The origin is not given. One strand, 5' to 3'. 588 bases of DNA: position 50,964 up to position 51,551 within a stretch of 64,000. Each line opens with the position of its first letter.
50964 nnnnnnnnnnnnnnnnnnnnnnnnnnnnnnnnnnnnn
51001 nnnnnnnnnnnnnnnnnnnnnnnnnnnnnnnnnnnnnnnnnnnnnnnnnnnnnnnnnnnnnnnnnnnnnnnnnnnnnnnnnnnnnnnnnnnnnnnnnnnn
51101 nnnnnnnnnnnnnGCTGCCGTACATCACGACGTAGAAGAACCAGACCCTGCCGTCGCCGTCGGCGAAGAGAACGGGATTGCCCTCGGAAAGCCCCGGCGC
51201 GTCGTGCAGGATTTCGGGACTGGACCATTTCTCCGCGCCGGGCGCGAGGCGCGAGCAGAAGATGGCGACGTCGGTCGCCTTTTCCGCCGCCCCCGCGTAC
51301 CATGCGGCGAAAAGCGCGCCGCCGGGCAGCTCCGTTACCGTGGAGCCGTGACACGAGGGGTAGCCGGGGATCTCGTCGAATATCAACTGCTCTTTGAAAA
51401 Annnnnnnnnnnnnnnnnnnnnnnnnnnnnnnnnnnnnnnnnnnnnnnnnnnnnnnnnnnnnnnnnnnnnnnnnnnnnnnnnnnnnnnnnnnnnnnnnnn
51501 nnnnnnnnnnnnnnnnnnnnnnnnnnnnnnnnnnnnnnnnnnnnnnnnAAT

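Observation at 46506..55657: Eight-gene minus-strand operon coupling a tripartite tricarboxylate transporter (TctABC) to a BNR sialidase-like enzyme and a NanA/DapA-family lyase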

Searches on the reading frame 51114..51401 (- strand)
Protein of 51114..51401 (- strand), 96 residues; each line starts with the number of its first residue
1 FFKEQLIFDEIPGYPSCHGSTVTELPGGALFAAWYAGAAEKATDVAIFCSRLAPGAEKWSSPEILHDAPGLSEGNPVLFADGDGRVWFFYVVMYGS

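Call 102: search_solved_structures(query=A7, max_evalue=10, show_alignments=5)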
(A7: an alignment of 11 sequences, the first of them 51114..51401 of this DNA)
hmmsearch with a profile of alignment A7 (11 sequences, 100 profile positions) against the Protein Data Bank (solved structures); distinct sequences matched with E-value up to 10: 23.
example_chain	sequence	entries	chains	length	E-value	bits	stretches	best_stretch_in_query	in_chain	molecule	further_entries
2vk5_A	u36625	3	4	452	0.0014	21.8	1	24-91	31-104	EXO-ALPHA-SIALIDASE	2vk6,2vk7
2bf6_A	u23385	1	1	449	0.0018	21.4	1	24-91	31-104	EXO-ALPHA-SIALIDASE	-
8u2a_A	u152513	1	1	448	0.0027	20.9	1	24-91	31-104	Exo-alpha-sialidase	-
8u5o_A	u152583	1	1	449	0.0028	20.9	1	24-91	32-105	Exo-alpha-sialidase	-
5tsp_A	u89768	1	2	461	0.0031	20.7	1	34-91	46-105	Sialidase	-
8xve_R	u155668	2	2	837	0.0078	19.4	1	25-91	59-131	Exo-alpha-sialidase,Endothelin receptor type B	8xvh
8xql_R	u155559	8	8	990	0.011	18.9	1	25-91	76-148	Exo-alpha-sialidase,Taste receptor type 2 member 14,LgBiT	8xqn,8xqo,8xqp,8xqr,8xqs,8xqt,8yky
4x6k_A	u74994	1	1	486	0.04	17.1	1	20-62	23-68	Anhydrosialidase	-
4x47_A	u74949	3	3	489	0.041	17.1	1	20-62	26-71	Anhydrosialidase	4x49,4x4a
1sli_A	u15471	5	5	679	0.042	17.1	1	21-62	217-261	INTRAMOLECULAR TRANS-SIALIDASE | SIALIDASE L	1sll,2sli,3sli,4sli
8gn6_C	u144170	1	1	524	0.044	17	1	23-91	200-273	Sialidase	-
8gn6_A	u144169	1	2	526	0.044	17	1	23-91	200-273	Sialidase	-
8feb_A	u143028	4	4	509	0.053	16.7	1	23-91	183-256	Sialidase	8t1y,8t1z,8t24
8t26_A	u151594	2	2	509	0.07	16.4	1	41-91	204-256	Sialidase, putative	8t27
2jkb_A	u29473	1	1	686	0.33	14.2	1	19-69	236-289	SIALIDASE B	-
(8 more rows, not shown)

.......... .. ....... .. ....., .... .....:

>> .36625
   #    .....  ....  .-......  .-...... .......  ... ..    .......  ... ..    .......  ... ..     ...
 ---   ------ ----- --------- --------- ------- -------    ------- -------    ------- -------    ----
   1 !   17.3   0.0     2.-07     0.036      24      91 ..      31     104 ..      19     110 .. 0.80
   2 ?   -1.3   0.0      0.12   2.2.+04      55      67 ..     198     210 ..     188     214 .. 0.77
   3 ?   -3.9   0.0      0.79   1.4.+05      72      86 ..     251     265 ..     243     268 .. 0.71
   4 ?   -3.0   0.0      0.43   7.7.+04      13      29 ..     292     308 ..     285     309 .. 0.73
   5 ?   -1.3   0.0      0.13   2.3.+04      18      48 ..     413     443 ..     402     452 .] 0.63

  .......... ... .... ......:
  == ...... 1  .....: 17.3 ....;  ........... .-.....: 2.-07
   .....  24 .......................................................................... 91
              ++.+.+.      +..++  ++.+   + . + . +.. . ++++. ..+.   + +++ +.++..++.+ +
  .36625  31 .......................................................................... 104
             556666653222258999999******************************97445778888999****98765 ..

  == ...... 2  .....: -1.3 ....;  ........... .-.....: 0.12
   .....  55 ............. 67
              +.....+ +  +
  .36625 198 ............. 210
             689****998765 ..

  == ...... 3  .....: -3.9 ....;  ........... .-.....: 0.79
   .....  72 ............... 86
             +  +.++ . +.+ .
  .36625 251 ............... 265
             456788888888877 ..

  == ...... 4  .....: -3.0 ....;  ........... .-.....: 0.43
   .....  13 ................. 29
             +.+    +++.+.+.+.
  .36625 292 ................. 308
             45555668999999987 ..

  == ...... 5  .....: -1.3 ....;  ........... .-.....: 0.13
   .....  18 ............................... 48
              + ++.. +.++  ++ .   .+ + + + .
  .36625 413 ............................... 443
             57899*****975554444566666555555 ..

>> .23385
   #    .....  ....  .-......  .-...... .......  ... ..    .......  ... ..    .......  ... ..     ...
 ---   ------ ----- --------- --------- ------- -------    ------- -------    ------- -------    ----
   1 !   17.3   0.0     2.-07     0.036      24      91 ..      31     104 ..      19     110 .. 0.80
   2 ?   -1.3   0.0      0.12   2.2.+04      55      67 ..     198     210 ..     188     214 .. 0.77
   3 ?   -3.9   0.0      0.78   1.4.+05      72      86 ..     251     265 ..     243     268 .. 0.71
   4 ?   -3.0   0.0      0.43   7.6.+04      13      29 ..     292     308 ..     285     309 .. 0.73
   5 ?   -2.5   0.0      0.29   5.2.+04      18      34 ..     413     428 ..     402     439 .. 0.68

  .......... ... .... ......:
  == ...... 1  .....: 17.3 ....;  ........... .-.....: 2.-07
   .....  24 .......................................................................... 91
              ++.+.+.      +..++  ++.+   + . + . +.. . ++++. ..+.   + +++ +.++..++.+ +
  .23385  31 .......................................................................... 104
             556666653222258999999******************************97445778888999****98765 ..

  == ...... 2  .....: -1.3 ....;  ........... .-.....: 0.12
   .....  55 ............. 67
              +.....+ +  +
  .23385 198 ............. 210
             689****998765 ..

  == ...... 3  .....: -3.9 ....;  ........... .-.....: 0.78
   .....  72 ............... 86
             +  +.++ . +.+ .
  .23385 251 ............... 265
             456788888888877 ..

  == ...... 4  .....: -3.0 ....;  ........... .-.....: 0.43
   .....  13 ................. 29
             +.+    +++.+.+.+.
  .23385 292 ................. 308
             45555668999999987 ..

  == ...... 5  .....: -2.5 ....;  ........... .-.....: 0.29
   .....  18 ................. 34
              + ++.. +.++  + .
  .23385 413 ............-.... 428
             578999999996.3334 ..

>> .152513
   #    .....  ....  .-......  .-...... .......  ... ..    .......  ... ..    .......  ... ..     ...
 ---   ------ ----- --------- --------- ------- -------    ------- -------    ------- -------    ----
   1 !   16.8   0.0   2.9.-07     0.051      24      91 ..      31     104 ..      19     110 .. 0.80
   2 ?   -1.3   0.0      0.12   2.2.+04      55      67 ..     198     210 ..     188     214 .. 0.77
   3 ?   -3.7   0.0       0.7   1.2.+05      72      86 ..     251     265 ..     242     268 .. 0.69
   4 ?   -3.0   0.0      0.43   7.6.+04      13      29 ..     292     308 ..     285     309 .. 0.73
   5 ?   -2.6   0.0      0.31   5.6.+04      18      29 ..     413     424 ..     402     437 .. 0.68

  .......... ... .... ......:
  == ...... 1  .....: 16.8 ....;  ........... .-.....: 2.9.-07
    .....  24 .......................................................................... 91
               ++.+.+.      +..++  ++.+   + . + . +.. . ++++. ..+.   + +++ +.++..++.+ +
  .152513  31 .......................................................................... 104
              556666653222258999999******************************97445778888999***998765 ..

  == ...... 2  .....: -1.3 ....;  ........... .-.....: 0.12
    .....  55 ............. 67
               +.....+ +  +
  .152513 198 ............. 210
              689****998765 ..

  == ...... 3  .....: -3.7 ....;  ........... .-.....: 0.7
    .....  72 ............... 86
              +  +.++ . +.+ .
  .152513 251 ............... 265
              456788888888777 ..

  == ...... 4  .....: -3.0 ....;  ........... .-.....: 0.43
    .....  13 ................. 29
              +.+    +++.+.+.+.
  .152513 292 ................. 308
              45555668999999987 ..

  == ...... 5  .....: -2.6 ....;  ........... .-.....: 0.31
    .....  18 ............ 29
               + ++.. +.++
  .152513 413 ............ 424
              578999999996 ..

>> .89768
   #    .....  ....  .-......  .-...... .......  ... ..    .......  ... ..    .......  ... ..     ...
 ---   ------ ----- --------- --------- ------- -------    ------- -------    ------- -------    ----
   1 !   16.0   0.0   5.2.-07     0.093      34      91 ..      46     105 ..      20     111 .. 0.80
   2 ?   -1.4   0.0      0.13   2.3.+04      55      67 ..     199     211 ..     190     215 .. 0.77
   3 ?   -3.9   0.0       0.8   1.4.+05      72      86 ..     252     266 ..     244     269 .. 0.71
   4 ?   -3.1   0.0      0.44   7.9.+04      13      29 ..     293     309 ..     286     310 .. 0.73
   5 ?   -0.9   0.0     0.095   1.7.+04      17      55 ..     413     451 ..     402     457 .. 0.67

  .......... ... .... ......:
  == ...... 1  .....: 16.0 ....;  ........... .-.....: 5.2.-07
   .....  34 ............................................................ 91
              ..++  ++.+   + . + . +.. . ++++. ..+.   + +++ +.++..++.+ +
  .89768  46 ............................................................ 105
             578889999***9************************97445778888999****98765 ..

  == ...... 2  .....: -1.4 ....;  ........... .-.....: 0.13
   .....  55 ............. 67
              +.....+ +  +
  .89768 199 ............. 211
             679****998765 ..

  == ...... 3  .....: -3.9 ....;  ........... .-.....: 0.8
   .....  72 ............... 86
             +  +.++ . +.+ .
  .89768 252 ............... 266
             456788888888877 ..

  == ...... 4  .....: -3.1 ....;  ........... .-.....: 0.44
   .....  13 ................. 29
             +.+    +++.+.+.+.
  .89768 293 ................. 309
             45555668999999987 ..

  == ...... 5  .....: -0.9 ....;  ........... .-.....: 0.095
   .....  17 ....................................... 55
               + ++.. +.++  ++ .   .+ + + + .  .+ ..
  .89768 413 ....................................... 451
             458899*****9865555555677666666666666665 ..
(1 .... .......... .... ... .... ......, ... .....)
